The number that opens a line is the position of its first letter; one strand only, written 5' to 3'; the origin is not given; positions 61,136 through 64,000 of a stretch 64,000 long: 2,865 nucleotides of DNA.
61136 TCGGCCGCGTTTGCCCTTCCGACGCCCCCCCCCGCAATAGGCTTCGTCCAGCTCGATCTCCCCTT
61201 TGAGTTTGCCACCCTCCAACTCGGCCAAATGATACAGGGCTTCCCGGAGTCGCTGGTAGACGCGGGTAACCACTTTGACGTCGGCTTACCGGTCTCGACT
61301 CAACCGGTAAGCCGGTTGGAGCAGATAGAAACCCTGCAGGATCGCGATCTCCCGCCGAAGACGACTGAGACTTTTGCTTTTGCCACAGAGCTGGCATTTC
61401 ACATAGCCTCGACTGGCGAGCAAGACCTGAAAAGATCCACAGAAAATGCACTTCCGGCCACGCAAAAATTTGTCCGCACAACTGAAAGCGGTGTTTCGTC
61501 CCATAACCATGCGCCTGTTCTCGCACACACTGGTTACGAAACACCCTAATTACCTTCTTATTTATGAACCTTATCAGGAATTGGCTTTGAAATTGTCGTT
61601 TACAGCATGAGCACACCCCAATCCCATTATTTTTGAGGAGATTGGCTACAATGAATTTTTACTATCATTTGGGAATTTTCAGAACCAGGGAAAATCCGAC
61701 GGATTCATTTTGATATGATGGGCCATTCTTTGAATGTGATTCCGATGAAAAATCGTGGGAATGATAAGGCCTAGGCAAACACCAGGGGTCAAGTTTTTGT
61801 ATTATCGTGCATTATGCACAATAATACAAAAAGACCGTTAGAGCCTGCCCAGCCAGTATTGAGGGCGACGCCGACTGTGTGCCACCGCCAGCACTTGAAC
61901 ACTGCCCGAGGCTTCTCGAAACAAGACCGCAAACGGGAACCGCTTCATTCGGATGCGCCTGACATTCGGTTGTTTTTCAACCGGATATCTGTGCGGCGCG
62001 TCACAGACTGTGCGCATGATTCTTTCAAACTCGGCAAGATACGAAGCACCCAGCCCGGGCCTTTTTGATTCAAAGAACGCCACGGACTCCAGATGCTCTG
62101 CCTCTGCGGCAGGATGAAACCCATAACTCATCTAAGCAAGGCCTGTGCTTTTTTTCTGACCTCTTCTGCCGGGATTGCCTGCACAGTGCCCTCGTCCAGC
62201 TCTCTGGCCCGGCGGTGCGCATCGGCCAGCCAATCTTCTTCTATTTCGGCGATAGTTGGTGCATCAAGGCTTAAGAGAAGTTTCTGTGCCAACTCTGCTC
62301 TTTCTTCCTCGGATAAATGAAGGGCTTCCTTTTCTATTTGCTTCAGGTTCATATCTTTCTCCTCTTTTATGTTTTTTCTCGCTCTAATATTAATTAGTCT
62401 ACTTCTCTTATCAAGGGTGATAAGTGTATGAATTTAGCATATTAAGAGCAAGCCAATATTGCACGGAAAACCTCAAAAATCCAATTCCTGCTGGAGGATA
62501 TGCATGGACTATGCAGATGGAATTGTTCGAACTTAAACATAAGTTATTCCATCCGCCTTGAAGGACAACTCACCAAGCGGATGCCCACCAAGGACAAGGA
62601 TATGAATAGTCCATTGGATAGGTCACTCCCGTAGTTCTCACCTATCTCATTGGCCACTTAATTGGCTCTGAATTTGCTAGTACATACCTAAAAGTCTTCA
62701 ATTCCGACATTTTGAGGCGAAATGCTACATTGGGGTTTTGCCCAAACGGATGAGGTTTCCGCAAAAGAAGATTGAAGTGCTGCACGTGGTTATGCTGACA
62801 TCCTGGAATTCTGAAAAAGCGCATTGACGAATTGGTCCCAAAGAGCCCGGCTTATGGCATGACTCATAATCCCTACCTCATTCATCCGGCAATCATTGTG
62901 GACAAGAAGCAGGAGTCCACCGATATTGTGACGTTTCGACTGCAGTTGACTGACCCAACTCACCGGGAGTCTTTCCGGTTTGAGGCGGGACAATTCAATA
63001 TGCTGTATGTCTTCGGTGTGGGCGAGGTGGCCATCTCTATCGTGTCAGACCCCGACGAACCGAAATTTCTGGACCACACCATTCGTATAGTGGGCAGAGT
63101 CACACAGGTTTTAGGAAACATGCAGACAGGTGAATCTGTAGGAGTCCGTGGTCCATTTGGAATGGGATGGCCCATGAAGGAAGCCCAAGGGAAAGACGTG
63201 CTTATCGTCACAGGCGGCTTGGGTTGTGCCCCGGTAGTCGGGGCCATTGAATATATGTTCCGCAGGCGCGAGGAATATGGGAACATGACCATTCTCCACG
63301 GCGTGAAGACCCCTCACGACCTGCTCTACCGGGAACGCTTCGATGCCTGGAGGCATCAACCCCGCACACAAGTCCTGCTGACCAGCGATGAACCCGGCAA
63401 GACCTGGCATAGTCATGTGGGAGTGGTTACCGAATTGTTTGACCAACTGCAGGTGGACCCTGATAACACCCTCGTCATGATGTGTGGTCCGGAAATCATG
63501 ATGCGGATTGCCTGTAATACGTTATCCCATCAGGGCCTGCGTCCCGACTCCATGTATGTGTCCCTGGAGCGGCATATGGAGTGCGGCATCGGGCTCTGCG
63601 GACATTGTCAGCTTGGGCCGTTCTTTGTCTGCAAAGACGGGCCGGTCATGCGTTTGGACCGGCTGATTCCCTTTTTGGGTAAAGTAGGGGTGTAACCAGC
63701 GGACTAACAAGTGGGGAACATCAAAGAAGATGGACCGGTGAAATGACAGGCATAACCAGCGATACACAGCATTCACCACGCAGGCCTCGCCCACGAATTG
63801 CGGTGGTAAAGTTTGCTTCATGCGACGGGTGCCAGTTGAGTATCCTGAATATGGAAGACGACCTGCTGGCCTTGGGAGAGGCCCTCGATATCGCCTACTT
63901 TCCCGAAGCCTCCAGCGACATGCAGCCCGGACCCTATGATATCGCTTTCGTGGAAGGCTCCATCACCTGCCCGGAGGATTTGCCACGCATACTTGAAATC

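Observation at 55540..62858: A [NiFe]-hydrogenase operon (hydB | hydG-hydD) is split by a 7.3-kb opposite-strand accessory block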

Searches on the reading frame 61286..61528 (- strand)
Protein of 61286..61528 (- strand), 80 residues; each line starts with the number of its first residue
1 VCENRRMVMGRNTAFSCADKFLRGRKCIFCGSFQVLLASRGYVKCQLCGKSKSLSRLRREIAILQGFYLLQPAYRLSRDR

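Call 4: search_protein_families(library=pfam, proteins=[window:61286-61528:-], max_evalue=0.01)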
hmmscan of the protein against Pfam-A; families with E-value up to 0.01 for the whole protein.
window:61286-61528:- (80 aa): 2 families
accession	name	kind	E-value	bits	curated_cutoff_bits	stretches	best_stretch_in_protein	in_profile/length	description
PF08792.16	A2L_zn_ribbon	-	0.0012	18.9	22.9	1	25-51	4-30/33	A2L zinc ribbon domain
PF19134.6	DUF5817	-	0.0016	18.8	31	1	27-59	6-38/57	Domain of unknown function (DUF5817)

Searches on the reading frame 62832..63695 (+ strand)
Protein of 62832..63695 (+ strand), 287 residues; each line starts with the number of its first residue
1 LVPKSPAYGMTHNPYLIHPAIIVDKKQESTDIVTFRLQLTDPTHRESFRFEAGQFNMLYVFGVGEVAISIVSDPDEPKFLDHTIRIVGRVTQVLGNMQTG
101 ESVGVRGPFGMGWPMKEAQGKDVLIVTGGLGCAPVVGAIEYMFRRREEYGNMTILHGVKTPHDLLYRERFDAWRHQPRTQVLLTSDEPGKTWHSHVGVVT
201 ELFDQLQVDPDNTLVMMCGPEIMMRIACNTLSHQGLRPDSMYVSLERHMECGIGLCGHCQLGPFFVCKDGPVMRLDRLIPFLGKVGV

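Call 3: search_protein_families(library=pfam, proteins=[window:62832-63695:+], max_evalue=0.01)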
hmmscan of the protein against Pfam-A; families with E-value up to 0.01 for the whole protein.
window:62832-63695:+ (287 aa): 3 families
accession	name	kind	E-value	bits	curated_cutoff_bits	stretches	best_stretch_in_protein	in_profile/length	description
PF00175.26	NAD_binding_1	-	6.8e-18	65.8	22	1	126-228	2-108/109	Oxidoreductase NAD-binding domain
PF10418.14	DHODB_Fe-S_bind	-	1.4e-09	37.9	23.9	1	246-278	1-40/41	Iron-sulfur cluster binding domain of dihydroorotate dehydrogenase B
PF00970.30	FAD_binding_6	-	7.9e-08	33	21.1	1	21-110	3-95/99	Oxidoreductase FAD-binding domain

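Call 6: find_encoding_contigs(protein=window:62832-63695:+, flank=10000, max_places=10)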
Protein window:62832-63695:+ (287 aa): no gene with exactly this product is on record in the collection.

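Call 7: find_encoding_contigs(protein=window:62859-63695:+, flank=10000, max_places=10)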
Protein window:62859-63695:+ (278 aa): no gene with exactly this product is on record in the collection.
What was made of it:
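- Tried and rejected: Exact-protein look-up of HydG (two start choices): not on record (calls 6, 7).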

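Call 16: find_homologous_proteins(query=window:62859-63695:+, max_evalue=1e-30)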
Query window:62859-63695:+ (278 aa): 7996 proteins with E <= 1e-30 among 8000 candidates; the best 120 are listed.
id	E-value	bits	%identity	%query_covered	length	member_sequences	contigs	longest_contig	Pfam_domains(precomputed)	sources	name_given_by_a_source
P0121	4.9e-180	615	92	100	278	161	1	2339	PF10418.15,PF00175.27,PF00970.31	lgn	-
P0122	1.4e-175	600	89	100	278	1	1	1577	PF10418.15,PF00175.27,PF00970.31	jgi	jgi:NAD(P)H-flavin reductase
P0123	3.1e-175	599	90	100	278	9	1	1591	PF10418.15,PF00175.27,PF00970.31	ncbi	-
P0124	1.0e-173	594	87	100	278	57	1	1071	PF10418.15,PF00175.27,PF00970.31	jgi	jgi:NAD(P)H-flavin reductase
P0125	2.8e-173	593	89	100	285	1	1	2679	PF10418.15,PF00175.27,PF00970.31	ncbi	-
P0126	8.9e-173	591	89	100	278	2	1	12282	PF10418.15,PF00175.27,PF00970.31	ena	-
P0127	9.3e-171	584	87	100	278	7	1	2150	PF10418.15,PF00175.27,PF00970.31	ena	-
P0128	2.0e-170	583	89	100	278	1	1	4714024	PF10418.15,PF00175.27,PF00970.31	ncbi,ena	-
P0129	3.0e-169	580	85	100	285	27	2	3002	PF10418.15,PF00175.27,PF00970.31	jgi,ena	-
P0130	7.7e-169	578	86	100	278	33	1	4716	PF10418.15,PF00175.27,PF00970.31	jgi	jgi:sulfhydrogenase subunit gamma (sulfur reductase)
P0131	3.0e-168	576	86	100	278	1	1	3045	PF10418.15,PF00175.27,PF00970.31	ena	-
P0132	3.8e-167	573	86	100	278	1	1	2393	PF10418.15,PF00175.27,PF00970.31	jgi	jgi:NAD(P)H-flavin reductase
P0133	5.4e-167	572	85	100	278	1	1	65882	PF10418.15,PF00175.27,PF00970.31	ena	-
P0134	6.4e-167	572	87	100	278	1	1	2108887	PF10418.15,PF00175.27,PF00970.31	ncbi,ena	-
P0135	4.5e-166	569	85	100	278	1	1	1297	PF10418.15,PF00175.27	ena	-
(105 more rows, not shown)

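Call 43: search_protein_families(library=ncbifam, proteins=[window:62859-63695:+], max_evalue=0.01)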
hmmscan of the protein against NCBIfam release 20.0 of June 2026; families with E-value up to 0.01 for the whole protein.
window:62859-63695:+ (278 aa): 26 families (the best 25 are shown)
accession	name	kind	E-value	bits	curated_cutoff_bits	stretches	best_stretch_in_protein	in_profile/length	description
NF006220.0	PRK08345.1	subfamily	1.4e-65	221.5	395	1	2-264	4-282/294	cytochrome-c3 hydrogenase subunit gamma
TIGR02911.1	sulfite_red_B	equivalog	5.7e-54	182.9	288.6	1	39-265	29-252/261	anaerobic sulfite reductase subunit AsrB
NF040835.1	sulfhyd_HydG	equivalog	4e-53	180.6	650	1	3-265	12-280/292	NADPH-dependent hydrogenase/sulfhydrogenase 1 subunit gamma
NF040830.1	sulfhyd_ShyC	equivalog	1.4e-49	168.8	600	1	4-265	2-277/288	NAD(P)-dependent hydrogenase/sulfhydrogenase 2 subunit gamma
NF000796.0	PRK00054.1-1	equivalog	8.1e-48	162.9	224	1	13-274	8-241/254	dihydroorotate dehydrogenase electron transfer subunit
NF000798.0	PRK00054.1-3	equivalog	1.1e-28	100.5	219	1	36-265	26-238/244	dihydroorotate dehydrogenase electron transfer subunit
NF045803.1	MethMoxFADbindMmoC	equivalog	3e-22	78.9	500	1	11-234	109-337/343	aromatic/alkene monooxygenase hydroxylase FAD-binding subunit MmoC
NF000799.0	PRK00054.1-4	equivalog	8.8e-22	77.4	314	1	72-267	68-254/258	dihydroorotate dehydrogenase electron transfer subunit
NF004862.0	PRK06222.1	subfamily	6.6e-20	71.7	220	1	40-263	27-242/281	sulfide/dihydroorotate dehydrogenase-like FAD/NAD-binding protein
NF040810.1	BenC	equivalog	8.7e-18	64.6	430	1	13-234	109-327/333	benzoate 1,2-dioxygenase electron transfer component BenC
NF058606.1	GlBtMonoRdsGbcB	equivalog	2.1e-17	63.1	500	1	14-227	19-237/362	glycine betaine monooxygenase reductase subunit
NF009414.0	PRK12778.1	equivalog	3.8e-17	61.8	1103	1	13-263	4-242/752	bifunctional dihydroorotate dehydrogenase B NAD binding subunit/NADPH-dependent glutamate synthase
NF000797.0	PRK00054.1-2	equivalog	2.5e-15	56.5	270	1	59-266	63-262/267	dihydroorotate dehydrogenase electron transfer subunit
NF005963.0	PRK08051.1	equivalog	4.5e-14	52.3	230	1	25-233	18-226/233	NAD(P)H-flavin reductase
NF007964.0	PRK10684.1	equivalog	1.8e-13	50.2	383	1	17-233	18-233/333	NADH oxidoreductase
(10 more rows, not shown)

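Call 64: find_related_loci(query=window:62859-63695:+, collection=metagenome_contigs, flank=10000)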
Query window:62859-63695:+ (278 aa) in metagenome_contigs; peptide patterns used: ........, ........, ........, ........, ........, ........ (x = any residue, [..] = any of these).
391 stretches matched a pattern; 345 encode a relative of the query (tblastn E <= 1e-3); the best 80 are kept; 80 distinct loci.
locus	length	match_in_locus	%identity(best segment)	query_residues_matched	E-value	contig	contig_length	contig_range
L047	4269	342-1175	92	1-278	0e+0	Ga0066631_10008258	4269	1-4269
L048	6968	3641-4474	91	1-278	1e-179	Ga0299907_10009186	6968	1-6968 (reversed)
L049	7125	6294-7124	91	1-277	1e-178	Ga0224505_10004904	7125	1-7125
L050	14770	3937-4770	91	1-278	3e-177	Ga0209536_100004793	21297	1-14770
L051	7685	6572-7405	88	1-278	8e-173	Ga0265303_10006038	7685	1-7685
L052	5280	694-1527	88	1-278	1e-175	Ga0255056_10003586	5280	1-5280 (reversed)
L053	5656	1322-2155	88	1-278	6e-175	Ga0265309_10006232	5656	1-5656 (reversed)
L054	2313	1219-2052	88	1-278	0e+0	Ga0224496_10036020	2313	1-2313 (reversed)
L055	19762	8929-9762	87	1-278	6e-171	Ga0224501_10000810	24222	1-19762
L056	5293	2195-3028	85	1-278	5e-170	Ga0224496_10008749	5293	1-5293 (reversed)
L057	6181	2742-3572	79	2-278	6e-155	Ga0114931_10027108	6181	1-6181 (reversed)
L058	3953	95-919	76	4-278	1e-154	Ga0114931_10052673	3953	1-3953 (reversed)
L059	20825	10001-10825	77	4-278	5e-150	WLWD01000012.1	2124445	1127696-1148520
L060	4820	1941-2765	75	4-278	1e-149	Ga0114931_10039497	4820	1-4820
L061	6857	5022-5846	69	4-278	1e-137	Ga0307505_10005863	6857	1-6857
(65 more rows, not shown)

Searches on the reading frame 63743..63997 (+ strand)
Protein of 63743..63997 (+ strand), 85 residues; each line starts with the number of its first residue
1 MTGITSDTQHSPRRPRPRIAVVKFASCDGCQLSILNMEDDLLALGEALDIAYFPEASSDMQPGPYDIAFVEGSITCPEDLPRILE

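Call 3: search_protein_families(library=pfam, proteins=[window:63743-63997:+], max_evalue=0.01)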
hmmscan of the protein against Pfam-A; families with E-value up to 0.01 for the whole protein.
window:63743-63997:+ (85 aa): 1 family
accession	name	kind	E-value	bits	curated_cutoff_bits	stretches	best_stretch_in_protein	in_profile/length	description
PF01058.29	Oxidored_q6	-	1.2e-05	25.5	27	1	27-75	1-51/128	NADH ubiquinone oxidoreductase, 20 Kd subunit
